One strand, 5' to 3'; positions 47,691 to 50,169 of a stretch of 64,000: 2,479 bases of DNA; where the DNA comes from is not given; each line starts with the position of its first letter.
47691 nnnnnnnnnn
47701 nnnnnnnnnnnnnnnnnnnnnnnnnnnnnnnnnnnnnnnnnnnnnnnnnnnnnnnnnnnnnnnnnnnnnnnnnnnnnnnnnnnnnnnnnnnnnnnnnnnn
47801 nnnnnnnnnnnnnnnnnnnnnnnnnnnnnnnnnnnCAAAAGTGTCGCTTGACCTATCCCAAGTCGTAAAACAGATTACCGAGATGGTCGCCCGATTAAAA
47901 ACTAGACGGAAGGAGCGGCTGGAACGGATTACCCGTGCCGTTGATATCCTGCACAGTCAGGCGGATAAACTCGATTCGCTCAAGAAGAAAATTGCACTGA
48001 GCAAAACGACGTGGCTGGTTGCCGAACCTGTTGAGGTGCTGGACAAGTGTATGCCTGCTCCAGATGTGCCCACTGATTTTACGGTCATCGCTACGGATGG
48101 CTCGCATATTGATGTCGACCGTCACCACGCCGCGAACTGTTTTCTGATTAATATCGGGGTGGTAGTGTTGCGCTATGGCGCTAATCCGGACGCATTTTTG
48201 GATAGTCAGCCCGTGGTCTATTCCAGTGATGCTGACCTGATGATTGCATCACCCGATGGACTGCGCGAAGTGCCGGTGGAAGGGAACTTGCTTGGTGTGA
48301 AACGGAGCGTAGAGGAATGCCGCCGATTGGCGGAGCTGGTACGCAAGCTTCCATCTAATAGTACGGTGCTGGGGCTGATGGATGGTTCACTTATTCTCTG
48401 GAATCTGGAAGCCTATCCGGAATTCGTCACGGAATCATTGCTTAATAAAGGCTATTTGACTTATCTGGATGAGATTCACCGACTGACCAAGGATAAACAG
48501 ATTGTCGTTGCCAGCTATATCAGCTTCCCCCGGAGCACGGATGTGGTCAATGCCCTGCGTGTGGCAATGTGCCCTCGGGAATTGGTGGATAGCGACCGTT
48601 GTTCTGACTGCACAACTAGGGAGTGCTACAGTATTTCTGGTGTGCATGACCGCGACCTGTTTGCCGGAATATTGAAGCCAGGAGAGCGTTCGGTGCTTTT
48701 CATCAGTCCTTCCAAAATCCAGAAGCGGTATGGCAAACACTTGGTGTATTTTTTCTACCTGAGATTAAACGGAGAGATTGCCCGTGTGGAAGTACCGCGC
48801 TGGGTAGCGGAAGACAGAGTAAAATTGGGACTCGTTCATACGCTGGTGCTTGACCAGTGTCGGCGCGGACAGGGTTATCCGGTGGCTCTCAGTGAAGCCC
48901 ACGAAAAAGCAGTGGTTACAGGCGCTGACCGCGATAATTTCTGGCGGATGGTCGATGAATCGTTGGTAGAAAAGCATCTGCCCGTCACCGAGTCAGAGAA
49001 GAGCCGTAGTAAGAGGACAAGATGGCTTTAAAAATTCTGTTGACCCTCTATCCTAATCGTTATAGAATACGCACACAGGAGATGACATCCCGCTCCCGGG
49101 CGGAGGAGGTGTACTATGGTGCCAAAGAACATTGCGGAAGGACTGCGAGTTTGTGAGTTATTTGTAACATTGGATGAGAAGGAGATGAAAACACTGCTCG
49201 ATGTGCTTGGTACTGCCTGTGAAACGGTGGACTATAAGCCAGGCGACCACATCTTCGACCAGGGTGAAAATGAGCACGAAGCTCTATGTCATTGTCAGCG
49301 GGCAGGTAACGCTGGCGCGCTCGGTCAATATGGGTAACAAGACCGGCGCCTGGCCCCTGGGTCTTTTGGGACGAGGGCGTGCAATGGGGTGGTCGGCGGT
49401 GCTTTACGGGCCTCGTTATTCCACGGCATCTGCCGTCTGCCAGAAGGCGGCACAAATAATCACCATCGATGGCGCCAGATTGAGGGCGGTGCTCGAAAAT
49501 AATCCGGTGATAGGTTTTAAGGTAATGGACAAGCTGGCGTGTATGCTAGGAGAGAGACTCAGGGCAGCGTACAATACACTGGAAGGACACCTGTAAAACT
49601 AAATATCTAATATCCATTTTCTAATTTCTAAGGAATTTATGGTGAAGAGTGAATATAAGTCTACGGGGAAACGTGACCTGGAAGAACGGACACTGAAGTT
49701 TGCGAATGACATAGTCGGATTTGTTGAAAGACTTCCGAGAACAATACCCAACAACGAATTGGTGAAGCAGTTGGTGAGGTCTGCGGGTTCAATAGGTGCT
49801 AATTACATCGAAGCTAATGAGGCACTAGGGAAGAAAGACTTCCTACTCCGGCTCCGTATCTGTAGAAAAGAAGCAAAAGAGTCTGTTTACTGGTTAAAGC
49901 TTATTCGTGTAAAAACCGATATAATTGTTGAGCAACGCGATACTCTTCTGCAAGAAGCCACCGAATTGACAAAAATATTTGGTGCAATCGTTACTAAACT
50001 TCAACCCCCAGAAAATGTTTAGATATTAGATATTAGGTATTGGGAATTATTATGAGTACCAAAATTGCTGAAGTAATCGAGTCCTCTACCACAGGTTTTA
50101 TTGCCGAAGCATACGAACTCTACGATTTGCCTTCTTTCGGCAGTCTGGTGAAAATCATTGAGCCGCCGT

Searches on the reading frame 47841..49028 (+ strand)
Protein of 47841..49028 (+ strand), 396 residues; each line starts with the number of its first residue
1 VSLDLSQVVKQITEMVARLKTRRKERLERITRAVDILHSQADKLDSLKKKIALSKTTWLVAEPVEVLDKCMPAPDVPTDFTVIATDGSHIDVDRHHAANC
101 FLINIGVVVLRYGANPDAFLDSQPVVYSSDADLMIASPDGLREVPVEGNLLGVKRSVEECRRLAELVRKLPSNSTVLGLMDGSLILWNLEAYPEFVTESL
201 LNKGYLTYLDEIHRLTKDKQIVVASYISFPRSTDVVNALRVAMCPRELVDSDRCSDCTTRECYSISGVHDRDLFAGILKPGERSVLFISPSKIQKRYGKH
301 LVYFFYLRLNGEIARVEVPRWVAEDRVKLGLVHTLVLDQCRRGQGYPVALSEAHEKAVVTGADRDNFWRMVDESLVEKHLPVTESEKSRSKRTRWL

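Call 4: search_protein_families(library=ncbifam, proteins=[window:47841-49028:+], max_evalue=1)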
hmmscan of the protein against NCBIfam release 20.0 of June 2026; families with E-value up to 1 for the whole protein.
window:47841-49028:+ (396 aa): 1 family
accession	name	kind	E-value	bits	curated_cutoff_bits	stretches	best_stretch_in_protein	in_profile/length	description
NF009880.0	PRK13341.1-1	equivalog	0.049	12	891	1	203-228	98-123/599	AAA family ATPase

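Call 5: search_protein_families(library=pfam, proteins=[window:47841-49028:+], max_evalue=1)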
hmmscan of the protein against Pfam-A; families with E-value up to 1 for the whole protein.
window:47841-49028:+ (396 aa): 1 family
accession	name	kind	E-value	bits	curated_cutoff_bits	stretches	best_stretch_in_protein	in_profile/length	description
PF09376.16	NurA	-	5.4e-33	115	21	1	81-359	2-254/254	NurA domain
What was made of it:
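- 47841..49031 (+): nurA: 396-aa NurA nuclease. It is the upstream member of the module, separated from X here by two inserted small genes. Pfam NurA 5.4e-33 (call 5).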

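Call 6: search_protein_families(library=padloc, proteins=[window:47841-49028:+], max_evalue=1)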
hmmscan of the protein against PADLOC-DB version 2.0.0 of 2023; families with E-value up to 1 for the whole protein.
window:47841-49028:+ (396 aa): 1 family
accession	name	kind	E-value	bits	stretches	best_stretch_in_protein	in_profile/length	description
PDLC02743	PbeC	-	0.063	9.9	1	7-53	424-470/622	PbeC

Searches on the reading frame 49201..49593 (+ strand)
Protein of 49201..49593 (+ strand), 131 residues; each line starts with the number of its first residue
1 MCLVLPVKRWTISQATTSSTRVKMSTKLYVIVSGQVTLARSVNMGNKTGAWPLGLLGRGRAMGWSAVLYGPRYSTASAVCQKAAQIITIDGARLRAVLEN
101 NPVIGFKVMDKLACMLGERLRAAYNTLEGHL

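Call 5: search_protein_families(library=pfam, proteins=[window:49201-49593:+], max_evalue=1)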
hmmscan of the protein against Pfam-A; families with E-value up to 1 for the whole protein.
window:49201-49593:+ (131 aa): 1 family
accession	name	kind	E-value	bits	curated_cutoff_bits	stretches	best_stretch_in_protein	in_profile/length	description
PF00027.35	cNMP_binding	-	9.8e-07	29.1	27.5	1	26-101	18-89/89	Cyclic nucleotide-binding domain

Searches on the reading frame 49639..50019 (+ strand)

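Call 5: search_protein_families(library=pfam, proteins=[window:49639-50019:+], max_evalue=1)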
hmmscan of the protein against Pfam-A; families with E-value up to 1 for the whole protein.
window:49639-50019:+ (127 aa): 1 family
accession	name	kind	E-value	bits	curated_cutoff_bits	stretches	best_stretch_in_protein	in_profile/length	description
PF05635.17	23S_rRNA_IVP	-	4.4e-15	56.2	33.8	1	16-113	7-103/106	23S rRNA-intervening sequence protein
